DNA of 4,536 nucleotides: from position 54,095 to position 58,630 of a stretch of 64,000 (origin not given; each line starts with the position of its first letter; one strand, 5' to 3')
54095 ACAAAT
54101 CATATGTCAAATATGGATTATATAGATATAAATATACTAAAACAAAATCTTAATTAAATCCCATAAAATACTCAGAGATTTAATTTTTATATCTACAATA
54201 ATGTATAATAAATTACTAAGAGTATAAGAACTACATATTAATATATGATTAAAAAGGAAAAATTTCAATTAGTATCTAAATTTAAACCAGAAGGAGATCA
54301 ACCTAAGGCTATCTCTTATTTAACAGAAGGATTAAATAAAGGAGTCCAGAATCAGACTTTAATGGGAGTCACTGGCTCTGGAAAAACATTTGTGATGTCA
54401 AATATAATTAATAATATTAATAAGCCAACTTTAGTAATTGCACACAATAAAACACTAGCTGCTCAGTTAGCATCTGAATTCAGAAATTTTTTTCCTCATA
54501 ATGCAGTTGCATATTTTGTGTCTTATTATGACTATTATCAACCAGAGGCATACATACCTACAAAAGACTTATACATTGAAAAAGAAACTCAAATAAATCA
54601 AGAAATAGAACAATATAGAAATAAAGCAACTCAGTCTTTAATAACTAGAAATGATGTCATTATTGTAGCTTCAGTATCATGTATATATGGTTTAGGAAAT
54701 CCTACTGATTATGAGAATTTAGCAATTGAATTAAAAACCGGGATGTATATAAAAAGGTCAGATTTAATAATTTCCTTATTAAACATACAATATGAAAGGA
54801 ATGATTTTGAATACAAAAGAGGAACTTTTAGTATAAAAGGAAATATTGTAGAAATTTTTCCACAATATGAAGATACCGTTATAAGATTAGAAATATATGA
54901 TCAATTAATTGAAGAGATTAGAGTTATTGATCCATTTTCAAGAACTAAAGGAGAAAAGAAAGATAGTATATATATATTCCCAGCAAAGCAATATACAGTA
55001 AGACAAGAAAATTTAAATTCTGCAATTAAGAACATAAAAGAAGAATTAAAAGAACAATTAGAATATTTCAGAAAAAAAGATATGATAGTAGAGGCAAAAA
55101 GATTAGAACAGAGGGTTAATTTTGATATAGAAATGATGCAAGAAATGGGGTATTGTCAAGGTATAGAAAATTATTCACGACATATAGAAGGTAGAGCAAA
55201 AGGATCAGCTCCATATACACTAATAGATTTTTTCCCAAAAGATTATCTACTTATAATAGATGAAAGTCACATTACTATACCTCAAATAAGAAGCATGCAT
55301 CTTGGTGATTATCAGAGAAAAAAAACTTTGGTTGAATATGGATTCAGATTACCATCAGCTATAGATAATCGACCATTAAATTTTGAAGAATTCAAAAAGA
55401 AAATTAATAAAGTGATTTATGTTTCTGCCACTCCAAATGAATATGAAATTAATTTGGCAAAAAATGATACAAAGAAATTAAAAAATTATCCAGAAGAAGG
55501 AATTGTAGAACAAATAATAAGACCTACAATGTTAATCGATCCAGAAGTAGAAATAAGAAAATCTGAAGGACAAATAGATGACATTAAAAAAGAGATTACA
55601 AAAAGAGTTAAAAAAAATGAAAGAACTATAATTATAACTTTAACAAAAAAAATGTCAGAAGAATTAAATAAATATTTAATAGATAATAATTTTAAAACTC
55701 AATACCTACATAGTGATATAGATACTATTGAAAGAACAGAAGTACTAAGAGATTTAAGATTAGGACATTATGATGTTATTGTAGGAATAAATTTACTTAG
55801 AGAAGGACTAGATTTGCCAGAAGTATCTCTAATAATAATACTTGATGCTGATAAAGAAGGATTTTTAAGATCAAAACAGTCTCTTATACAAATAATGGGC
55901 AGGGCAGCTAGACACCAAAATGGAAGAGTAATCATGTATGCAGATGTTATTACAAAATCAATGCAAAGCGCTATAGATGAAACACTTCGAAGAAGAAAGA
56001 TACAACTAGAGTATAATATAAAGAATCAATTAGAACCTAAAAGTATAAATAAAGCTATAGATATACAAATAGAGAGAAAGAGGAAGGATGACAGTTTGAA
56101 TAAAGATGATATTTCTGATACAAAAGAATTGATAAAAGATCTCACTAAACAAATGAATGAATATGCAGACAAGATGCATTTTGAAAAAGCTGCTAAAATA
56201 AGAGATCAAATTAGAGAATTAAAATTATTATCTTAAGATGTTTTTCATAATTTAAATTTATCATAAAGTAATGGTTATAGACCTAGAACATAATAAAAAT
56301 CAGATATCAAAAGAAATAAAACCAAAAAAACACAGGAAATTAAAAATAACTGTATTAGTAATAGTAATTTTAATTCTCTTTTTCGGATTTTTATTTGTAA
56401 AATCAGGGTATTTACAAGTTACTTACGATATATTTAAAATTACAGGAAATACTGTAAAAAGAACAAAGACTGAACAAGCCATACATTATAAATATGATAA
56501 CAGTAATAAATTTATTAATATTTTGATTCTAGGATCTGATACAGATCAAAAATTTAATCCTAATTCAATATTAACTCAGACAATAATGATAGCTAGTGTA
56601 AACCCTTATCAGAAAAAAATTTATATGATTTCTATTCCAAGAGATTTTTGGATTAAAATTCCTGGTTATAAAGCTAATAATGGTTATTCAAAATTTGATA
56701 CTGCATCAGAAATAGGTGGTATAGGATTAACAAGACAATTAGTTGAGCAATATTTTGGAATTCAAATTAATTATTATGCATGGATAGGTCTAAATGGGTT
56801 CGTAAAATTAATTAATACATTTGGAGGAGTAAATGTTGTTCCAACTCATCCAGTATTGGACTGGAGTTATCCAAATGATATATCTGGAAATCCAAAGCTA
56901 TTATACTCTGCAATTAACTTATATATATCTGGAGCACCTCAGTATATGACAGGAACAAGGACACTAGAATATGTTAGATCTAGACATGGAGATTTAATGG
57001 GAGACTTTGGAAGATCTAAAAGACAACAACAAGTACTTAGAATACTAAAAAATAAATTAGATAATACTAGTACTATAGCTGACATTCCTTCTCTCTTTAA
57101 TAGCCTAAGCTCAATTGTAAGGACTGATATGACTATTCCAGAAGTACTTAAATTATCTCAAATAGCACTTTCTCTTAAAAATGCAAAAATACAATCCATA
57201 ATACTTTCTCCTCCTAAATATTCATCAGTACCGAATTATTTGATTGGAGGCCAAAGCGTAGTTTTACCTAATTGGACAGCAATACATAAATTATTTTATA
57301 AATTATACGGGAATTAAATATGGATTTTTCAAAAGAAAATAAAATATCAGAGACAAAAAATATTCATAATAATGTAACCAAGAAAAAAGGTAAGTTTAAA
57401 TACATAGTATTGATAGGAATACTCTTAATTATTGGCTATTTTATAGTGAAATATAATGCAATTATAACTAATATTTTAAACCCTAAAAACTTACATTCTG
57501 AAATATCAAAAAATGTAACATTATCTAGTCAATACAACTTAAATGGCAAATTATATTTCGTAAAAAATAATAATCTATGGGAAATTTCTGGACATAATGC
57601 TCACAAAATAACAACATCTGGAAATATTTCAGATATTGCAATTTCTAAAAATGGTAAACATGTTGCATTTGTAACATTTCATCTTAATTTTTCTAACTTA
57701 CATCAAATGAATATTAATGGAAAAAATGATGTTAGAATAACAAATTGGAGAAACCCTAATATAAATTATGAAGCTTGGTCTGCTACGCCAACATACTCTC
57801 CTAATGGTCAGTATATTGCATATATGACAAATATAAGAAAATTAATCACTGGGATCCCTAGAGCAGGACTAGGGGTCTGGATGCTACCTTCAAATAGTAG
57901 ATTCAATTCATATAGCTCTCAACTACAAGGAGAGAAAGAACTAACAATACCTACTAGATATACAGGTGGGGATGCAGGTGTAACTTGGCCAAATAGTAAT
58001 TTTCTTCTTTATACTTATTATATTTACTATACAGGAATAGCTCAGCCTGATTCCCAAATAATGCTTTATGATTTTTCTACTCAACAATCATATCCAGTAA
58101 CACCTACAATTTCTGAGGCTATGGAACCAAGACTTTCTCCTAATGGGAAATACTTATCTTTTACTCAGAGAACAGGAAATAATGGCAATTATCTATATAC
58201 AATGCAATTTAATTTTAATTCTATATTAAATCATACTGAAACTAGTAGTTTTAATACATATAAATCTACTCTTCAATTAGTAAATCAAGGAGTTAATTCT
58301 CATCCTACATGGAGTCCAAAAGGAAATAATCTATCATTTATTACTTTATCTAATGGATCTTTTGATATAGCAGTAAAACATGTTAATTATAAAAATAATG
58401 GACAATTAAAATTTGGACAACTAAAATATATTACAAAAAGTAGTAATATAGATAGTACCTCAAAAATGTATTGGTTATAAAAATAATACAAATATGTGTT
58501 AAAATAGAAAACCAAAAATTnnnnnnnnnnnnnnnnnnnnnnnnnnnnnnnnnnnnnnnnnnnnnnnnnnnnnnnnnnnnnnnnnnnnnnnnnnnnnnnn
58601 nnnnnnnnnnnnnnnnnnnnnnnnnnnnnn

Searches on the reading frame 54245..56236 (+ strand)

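Call 68: search_protein_families(library=pfam, proteins=[window:54245-56236:+], max_evalue=0.00001)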
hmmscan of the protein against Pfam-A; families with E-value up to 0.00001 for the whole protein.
window:54245-56236:+ (663 aa): 6 families
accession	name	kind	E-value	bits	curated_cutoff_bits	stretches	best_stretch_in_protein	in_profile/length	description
PF17757.6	UvrB_inter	-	2.7e-25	88.7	22.9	1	161-250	1-91/91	UvrB interaction domain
PF00271.37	Helicase_C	-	8.4e-22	78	23.5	1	444-557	3-109/110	Helicase conserved C-terminal domain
PF12344.14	UvrB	-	1.7e-19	69.8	27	1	564-605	1-42/43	Ultra-violet resistance protein B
PF02151.25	UVR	-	4.9e-12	45.6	21.5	1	627-660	1-34/36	UvrB/uvrC motif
PF04851.21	ResIII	-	6.4e-12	46.1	22.5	1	13-141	2-131/164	Type III restriction enzyme, res subunit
PF00270.35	DEAD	-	3.9e-06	27.1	26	0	19-87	4-73/167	DEAD/DEAH box helicase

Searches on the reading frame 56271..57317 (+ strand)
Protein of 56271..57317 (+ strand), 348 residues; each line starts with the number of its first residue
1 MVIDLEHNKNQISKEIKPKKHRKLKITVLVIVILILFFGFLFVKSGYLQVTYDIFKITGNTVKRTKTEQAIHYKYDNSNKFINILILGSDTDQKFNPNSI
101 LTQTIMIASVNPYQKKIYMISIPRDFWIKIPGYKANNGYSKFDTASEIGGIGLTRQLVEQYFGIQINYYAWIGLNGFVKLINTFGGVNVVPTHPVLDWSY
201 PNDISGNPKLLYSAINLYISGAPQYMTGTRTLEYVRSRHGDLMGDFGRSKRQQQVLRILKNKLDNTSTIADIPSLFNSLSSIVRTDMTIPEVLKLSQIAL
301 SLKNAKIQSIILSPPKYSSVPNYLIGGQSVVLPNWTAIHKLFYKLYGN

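Call 68: search_protein_families(library=pfam, proteins=[window:56271-57317:+], max_evalue=0.00001)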
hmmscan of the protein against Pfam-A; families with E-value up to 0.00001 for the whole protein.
window:56271-57317:+ (348 aa): 1 family
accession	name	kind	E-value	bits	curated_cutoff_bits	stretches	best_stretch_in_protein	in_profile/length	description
PF03816.19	LytR_cpsA_psr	-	6.7e-35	120.9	24.6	1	102-263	2-148/150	LytR_cpsA_psr family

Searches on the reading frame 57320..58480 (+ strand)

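Call 77: search_protein_families(library=pfam, proteins=[window:57320-58480:+], max_evalue=0.00001)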
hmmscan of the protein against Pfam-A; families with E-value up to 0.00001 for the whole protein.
window:57320-58480:+ (386 aa): 1 family
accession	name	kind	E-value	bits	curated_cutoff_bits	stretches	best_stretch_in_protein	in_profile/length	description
PF07676.18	PD40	-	5.7e-13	48.9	20.9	0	147-169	4-26/38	WD40-like Beta Propeller Repeat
